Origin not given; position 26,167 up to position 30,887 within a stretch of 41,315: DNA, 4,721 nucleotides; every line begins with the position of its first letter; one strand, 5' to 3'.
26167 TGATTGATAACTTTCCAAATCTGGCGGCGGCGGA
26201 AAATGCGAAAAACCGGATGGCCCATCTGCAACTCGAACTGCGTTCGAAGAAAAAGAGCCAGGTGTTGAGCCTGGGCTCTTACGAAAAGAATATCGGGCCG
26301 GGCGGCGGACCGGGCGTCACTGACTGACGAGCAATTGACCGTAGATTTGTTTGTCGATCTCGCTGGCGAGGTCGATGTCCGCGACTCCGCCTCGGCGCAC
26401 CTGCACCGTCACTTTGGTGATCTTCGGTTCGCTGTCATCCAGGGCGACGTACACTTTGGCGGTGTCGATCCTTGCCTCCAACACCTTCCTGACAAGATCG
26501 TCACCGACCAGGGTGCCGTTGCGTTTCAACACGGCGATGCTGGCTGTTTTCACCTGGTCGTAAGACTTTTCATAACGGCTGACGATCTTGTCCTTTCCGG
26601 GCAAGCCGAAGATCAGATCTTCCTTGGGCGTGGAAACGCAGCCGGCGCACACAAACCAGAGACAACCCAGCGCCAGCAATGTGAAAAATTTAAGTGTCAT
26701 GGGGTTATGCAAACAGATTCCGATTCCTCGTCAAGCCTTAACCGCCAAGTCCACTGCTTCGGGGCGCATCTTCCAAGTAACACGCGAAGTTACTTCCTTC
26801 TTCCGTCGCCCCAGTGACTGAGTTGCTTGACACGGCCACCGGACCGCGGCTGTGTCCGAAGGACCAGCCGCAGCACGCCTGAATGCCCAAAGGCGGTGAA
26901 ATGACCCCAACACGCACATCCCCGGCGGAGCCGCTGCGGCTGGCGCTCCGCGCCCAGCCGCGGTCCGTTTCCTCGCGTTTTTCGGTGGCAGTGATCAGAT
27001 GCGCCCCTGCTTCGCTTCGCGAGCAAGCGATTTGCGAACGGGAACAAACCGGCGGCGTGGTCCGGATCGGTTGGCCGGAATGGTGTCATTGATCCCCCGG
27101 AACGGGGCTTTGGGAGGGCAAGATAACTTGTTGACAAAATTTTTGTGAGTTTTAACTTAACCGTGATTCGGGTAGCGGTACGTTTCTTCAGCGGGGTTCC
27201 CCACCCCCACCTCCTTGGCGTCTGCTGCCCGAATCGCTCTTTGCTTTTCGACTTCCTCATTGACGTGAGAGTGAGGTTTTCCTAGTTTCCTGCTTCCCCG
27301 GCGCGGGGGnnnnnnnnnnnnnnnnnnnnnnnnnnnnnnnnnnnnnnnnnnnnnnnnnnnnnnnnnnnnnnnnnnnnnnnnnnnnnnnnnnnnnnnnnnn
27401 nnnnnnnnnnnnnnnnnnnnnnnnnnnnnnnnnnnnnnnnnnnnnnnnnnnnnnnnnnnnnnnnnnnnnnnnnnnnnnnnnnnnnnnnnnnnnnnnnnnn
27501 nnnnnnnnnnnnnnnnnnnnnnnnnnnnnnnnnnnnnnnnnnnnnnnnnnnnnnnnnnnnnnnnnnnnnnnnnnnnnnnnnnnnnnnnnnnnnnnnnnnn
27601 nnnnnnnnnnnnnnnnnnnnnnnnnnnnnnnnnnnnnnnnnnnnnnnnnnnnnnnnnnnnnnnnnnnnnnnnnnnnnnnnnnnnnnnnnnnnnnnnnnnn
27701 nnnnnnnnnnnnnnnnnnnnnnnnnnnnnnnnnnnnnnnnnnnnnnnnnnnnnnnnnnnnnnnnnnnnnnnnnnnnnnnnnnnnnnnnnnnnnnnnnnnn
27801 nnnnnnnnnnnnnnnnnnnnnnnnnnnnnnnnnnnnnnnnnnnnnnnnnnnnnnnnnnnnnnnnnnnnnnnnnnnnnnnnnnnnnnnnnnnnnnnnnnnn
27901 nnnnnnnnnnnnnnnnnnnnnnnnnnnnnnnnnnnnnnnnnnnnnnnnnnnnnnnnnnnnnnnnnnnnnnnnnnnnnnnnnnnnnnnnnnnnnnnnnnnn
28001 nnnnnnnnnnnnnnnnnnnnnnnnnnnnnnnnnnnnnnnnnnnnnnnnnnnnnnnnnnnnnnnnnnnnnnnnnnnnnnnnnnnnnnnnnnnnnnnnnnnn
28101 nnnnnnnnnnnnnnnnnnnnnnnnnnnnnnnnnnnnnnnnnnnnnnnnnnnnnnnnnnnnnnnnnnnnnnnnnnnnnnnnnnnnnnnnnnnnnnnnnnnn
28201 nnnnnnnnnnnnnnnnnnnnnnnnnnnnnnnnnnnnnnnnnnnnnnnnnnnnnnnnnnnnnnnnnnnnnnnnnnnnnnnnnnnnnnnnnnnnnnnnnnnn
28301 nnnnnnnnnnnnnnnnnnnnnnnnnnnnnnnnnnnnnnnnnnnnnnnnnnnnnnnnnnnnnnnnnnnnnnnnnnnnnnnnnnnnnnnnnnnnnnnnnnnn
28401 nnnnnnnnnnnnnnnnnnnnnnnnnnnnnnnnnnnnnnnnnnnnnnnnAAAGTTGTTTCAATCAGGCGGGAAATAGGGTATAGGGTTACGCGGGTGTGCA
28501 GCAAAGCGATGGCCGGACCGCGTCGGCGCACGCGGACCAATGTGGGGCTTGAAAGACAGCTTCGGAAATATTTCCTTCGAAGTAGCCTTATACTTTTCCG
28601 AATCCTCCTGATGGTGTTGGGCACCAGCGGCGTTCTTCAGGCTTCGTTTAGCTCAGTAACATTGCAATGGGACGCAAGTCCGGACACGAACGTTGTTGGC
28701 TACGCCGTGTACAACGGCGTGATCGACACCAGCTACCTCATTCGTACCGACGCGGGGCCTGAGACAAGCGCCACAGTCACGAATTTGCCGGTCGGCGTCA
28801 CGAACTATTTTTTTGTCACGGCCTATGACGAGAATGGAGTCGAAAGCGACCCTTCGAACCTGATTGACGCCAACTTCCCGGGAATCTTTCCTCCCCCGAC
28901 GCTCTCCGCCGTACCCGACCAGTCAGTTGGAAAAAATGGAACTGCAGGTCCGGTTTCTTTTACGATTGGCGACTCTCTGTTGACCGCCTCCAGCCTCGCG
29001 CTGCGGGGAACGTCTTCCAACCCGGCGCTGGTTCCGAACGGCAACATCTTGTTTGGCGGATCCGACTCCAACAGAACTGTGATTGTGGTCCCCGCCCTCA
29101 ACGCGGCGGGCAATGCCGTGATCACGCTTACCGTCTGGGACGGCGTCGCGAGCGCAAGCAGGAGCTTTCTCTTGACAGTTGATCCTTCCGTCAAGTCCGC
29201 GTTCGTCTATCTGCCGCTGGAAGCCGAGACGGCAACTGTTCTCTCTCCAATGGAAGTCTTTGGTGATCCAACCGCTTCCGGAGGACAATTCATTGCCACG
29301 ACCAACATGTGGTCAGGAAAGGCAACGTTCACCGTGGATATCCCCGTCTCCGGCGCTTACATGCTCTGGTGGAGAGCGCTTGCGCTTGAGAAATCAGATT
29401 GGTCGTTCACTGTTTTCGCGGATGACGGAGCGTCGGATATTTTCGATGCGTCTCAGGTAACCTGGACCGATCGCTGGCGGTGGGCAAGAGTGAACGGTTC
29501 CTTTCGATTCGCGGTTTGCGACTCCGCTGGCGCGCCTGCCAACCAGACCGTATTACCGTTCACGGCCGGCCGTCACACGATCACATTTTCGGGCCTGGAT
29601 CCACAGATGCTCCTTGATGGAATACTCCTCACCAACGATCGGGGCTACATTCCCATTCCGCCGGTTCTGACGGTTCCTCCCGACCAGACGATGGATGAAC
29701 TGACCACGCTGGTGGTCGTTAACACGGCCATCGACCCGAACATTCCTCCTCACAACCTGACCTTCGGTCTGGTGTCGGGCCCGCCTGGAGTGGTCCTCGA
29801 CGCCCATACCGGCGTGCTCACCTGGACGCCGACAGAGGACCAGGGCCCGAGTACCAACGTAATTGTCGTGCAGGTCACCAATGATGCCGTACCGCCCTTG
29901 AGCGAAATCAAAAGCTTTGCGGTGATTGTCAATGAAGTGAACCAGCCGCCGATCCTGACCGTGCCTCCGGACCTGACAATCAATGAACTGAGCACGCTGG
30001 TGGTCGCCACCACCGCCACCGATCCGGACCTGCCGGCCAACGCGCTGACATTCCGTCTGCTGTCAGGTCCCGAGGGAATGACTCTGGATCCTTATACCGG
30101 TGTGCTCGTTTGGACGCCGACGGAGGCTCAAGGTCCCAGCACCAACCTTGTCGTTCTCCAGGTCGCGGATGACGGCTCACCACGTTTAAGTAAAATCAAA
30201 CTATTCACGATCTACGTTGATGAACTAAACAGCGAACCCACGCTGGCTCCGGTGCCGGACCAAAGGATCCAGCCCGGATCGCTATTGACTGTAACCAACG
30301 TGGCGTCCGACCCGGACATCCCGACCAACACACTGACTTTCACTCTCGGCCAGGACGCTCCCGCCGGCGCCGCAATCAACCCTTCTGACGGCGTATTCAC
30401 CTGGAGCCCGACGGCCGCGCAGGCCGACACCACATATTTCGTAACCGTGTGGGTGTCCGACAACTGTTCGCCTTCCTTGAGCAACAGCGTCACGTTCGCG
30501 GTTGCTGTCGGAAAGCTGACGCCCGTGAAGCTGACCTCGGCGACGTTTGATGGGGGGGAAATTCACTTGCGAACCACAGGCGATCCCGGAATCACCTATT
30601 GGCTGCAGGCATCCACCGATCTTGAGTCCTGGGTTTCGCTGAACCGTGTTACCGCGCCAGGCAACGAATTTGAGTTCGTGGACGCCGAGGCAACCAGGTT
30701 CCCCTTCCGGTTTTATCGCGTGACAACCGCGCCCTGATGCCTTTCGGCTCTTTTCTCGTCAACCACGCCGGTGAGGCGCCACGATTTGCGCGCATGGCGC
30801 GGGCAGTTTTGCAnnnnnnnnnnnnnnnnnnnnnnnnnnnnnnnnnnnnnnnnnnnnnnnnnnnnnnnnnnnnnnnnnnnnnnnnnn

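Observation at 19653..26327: Eight-gene same-strand cluster: Ycf46-like AAA+ ATPase, DUF2997-like protein, dead signal-peptidase membrane protein, TPR, orphan PilT and membrane TPR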

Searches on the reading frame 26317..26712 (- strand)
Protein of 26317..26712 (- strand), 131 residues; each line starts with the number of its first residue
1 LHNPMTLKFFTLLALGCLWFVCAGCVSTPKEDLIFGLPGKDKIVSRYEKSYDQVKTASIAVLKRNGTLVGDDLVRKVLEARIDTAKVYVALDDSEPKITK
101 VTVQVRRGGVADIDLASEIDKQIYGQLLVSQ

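Call 19: search_protein_families(library=pfam, proteins=[window:26317-26712:-], max_evalue=0.01)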
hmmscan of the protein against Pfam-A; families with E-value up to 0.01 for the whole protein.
window:26317-26712:- (131 aa): 0 families

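Call 35: search_protein_families(library=ncbifam, proteins=[window:26317-26712:-], max_evalue=0.01)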
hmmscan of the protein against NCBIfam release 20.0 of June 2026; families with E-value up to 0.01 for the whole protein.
window:26317-26712:- (131 aa): 0 families

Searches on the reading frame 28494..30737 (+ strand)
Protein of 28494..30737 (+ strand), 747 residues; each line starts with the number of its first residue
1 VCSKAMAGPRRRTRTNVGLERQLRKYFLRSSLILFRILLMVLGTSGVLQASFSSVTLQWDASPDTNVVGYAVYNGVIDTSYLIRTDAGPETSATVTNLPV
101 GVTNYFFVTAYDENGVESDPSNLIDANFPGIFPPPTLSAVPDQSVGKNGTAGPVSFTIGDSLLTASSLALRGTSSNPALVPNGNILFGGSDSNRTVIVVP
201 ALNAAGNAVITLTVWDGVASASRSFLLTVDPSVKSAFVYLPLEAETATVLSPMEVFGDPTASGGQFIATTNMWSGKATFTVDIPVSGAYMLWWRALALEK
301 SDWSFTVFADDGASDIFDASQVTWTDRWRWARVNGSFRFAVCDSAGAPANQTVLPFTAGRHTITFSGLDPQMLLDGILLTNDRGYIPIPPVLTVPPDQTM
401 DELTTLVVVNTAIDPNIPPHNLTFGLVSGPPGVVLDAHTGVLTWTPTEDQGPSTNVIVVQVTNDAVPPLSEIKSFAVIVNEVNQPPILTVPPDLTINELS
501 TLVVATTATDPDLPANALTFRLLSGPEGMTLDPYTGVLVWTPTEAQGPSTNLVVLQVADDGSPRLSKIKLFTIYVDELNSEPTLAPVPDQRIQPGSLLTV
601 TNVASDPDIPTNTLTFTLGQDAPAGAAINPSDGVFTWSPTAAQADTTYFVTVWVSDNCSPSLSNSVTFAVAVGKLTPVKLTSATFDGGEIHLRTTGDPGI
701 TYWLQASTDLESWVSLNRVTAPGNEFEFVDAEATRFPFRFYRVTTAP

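Call 20: search_protein_families(library=pfam, proteins=[window:28494-30737:+], max_evalue=0.0001)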
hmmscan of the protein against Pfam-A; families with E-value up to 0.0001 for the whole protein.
window:28494-30737:+ (747 aa): 4 families
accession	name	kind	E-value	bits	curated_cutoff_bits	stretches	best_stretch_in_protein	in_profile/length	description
PF05345.18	He_PIG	-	6.3e-15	55.8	24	1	582-670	2-95/96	Putative Ig domain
PF18957.6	RibLong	-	5.2e-11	43.7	27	0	590-655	11-77/93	Long Rib domain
PF17963.7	Big_9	-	6.8e-09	36.9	23.6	0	582-659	4-79/89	Bacterial Ig domain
PF00041.27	fn3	-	1.1e-05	25.9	25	0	52-122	13-79/84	Fibronectin type III domain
